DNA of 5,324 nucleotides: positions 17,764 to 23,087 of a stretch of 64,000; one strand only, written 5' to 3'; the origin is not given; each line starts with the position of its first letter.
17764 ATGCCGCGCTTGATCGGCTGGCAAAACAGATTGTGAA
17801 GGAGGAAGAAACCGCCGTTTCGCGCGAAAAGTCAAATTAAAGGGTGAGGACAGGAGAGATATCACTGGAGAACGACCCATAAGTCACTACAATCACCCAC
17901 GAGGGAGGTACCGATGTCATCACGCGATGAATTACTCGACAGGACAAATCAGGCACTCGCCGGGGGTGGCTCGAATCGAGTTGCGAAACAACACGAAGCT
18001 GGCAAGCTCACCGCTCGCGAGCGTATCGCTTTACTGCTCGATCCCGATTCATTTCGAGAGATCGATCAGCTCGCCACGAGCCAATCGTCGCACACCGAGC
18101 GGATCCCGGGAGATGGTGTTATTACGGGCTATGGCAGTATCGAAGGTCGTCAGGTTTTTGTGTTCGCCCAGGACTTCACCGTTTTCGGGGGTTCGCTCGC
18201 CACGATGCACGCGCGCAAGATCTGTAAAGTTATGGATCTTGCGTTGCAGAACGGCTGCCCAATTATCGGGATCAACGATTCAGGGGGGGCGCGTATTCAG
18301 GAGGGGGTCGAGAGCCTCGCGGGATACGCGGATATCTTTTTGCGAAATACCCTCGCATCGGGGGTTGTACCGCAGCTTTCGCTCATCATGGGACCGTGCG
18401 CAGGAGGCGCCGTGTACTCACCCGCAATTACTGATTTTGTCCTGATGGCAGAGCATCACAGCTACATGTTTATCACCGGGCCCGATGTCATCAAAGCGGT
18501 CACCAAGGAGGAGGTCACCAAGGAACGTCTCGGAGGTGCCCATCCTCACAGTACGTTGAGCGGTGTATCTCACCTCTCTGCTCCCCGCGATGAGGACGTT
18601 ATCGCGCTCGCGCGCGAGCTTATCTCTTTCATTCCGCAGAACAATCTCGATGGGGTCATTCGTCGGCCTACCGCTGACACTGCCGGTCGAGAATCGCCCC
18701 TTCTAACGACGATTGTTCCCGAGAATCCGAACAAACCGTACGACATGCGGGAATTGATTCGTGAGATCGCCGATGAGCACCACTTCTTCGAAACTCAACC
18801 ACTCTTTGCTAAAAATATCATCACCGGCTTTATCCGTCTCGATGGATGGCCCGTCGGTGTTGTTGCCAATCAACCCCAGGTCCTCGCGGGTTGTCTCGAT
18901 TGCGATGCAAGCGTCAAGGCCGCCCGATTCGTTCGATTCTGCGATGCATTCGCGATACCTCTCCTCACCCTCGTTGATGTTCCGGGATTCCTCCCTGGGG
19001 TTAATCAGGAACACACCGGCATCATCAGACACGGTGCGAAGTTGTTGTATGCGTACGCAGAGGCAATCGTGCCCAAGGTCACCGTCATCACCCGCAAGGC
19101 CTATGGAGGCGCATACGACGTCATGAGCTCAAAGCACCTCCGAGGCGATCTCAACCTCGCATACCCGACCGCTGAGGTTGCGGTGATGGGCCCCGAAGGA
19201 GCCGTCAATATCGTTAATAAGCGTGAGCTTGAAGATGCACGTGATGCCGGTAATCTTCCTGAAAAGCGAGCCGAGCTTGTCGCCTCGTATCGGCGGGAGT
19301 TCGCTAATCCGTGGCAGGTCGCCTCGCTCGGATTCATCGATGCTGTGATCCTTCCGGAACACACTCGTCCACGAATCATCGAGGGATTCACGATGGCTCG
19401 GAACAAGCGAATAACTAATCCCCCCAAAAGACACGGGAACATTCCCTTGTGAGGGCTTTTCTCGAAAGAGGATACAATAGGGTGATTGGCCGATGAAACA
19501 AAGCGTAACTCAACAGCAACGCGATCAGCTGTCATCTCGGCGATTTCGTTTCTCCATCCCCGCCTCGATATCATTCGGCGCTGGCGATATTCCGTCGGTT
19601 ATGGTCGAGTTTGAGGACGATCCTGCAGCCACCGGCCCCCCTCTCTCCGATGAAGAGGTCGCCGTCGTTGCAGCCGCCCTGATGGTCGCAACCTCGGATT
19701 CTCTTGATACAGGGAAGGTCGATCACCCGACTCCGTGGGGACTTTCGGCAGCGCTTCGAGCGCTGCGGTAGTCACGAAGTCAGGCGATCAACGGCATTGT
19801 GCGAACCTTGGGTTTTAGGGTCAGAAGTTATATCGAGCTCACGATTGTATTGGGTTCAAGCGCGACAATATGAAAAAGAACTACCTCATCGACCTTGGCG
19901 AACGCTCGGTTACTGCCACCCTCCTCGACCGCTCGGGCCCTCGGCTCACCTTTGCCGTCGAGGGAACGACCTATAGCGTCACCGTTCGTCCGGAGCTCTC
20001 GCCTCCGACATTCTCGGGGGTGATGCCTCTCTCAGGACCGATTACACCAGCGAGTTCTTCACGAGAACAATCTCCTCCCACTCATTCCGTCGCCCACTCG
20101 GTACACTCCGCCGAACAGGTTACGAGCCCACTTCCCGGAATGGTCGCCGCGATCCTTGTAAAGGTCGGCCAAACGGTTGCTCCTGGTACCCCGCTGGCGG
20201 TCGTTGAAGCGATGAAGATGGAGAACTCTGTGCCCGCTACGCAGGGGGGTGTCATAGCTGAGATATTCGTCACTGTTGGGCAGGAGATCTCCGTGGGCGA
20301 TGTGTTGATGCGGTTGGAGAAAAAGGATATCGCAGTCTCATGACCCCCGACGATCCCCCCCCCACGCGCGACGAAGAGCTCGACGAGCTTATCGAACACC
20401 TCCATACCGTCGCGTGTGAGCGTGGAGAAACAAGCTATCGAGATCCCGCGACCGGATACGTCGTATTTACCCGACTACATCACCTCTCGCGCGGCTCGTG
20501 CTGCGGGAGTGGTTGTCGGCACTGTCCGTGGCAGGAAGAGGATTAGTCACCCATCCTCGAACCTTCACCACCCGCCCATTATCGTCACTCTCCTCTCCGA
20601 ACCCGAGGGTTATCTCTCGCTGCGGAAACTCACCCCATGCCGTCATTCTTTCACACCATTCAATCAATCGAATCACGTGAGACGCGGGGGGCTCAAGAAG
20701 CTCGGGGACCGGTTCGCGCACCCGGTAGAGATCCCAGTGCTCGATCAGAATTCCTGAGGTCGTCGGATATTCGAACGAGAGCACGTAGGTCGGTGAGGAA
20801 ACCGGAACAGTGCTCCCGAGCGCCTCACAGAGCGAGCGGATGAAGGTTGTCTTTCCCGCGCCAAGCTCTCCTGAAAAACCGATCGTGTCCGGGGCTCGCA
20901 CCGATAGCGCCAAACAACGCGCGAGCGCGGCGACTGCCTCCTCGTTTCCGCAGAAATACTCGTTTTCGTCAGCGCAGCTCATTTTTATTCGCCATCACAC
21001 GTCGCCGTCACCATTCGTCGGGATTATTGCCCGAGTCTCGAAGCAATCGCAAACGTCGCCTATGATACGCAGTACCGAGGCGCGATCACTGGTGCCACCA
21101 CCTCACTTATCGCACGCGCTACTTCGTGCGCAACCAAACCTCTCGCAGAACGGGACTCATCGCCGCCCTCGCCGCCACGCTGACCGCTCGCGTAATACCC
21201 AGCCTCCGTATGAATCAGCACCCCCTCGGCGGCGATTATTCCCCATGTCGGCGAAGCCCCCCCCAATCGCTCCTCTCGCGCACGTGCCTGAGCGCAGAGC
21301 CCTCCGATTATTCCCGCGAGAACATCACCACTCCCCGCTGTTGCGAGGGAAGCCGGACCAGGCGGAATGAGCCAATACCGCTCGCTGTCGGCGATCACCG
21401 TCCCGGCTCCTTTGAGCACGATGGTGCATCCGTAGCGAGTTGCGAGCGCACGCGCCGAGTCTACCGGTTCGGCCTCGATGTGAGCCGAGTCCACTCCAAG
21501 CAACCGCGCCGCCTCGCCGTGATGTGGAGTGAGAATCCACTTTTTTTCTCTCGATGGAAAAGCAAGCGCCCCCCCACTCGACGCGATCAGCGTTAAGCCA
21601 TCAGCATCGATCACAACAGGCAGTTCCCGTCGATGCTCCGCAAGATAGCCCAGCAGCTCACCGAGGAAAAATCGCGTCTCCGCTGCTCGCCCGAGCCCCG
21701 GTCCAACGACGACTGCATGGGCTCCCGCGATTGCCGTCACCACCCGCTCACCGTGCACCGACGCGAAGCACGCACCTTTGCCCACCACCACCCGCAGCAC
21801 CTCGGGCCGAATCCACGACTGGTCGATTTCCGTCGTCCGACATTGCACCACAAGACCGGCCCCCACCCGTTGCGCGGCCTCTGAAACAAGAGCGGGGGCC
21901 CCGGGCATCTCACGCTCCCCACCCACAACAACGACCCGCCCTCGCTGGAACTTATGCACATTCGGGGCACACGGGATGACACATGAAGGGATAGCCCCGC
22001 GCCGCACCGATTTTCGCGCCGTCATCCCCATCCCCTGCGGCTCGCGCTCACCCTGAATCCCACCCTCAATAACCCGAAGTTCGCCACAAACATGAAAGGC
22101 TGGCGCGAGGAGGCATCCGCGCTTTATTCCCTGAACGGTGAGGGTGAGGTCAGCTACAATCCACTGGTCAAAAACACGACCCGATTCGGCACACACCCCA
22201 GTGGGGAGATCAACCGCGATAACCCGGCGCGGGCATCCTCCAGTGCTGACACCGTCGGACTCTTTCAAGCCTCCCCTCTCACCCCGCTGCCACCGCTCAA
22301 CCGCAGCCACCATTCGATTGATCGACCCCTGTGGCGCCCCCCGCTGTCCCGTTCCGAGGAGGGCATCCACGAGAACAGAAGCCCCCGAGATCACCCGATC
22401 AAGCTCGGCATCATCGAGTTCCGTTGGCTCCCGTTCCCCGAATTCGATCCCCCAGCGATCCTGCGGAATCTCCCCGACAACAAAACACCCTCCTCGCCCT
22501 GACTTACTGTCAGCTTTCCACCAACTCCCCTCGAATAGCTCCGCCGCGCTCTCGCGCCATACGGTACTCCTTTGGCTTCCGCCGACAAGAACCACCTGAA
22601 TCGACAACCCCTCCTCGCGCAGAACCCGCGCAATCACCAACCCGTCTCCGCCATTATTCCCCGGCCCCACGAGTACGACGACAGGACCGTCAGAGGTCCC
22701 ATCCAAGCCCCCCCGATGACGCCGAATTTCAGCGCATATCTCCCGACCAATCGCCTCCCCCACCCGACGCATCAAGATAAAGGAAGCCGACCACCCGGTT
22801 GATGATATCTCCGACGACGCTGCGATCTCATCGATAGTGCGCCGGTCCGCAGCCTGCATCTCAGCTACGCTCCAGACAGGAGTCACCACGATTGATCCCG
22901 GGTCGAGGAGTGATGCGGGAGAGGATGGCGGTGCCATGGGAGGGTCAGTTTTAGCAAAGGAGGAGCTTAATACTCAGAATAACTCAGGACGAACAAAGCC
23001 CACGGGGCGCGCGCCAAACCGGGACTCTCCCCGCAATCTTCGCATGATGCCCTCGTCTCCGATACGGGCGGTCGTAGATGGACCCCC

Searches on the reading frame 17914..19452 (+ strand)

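Call 15: search_protein_families(library=pfam, proteins=[window:17914-19452:+], max_evalue=0.00001)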
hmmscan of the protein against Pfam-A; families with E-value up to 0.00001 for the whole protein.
window:17914-19452:+ (512 aa): 2 families
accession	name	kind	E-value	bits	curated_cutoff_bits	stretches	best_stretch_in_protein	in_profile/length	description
PF01039.27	Carboxyl_trans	-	1.5e-189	631.1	22.3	1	25-510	1-493/493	Carboxyl transferase domain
PF03255.19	ACCA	-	1.1e-14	54.8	23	1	326-439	126-235/310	Acetyl co-enzyme A carboxylase carboxyltransferase-like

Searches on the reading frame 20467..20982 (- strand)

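Call 3: search_protein_families(library=pfam, proteins=[window:20467-20982:-], max_evalue=1)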
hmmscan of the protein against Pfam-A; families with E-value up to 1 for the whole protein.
window:20467-20982:- (171 aa): 12 families
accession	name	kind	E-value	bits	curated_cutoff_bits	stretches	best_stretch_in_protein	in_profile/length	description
PF02367.23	TsaE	-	2.4e-23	82.9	26.6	1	13-132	3-122/128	Threonylcarbamoyl adenosine biosynthesis protein TsaE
PF13671.12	AAA_33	-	0.0084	16.8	27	1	38-67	6-34/143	AAA domain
PF02492.25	cobW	-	0.019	15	20.7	1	34-53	3-22/180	CobW/HypB/UreG, nucleotide-binding domain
PF13191.12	AAA_16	-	0.051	14.5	32.6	1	10-58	2-51/167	AAA ATPase domain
PF00005.33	ABC_tran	-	0.055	14.5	25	1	25-54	5-34/137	ABC transporter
PF13476.12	AAA_23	-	0.064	14.3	27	1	35-60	23-48/201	AAA domain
PF00910.28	RNA_helicase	-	0.069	14.1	21.5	1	36-87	3-48/105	RNA helicase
PF05729.18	NACHT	-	0.087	13.1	26.7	1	33-60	2-29/167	NACHT domain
PF19993.5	DO-GTPase2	-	0.11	12.6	27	1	33-57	2-26/226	Double-GTPase 2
PF03308.22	MeaB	-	0.17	11.3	23.1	1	8-55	11-57/273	Methylmalonyl Co-A mutase-associated GTPase MeaB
PF13401.12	AAA_22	-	0.19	12.5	27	1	37-62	11-33/130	AAA domain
PF00004.35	AAA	-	0.26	12.2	21.2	1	36-58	3-25/131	ATPase family associated with various cellular activities (AAA)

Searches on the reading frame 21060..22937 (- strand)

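Call 3: search_protein_families(library=pfam, proteins=[window:21060-22937:-], max_evalue=1)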
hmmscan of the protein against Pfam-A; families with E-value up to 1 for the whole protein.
window:21060-22937:- (625 aa): 4 families
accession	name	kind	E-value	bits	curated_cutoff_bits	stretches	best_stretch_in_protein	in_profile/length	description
PF01256.23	Carb_kinase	-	9.4e-44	150.1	27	1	335-556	1-207/242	NAD(P)H-hydrate dehydratase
PF03853.21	YjeF_N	-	7.3e-25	88.3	24.9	2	54-125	3-67/169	YjeF-related protein N-terminus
PF02110.20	HK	-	3.1e-06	27.2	27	1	475-554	124-204/247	Hydroxyethylthiazole kinase family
PF25631.1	Inovirus_capsid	-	0.022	15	27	1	393-417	7-31/41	Inovirus capsid protein family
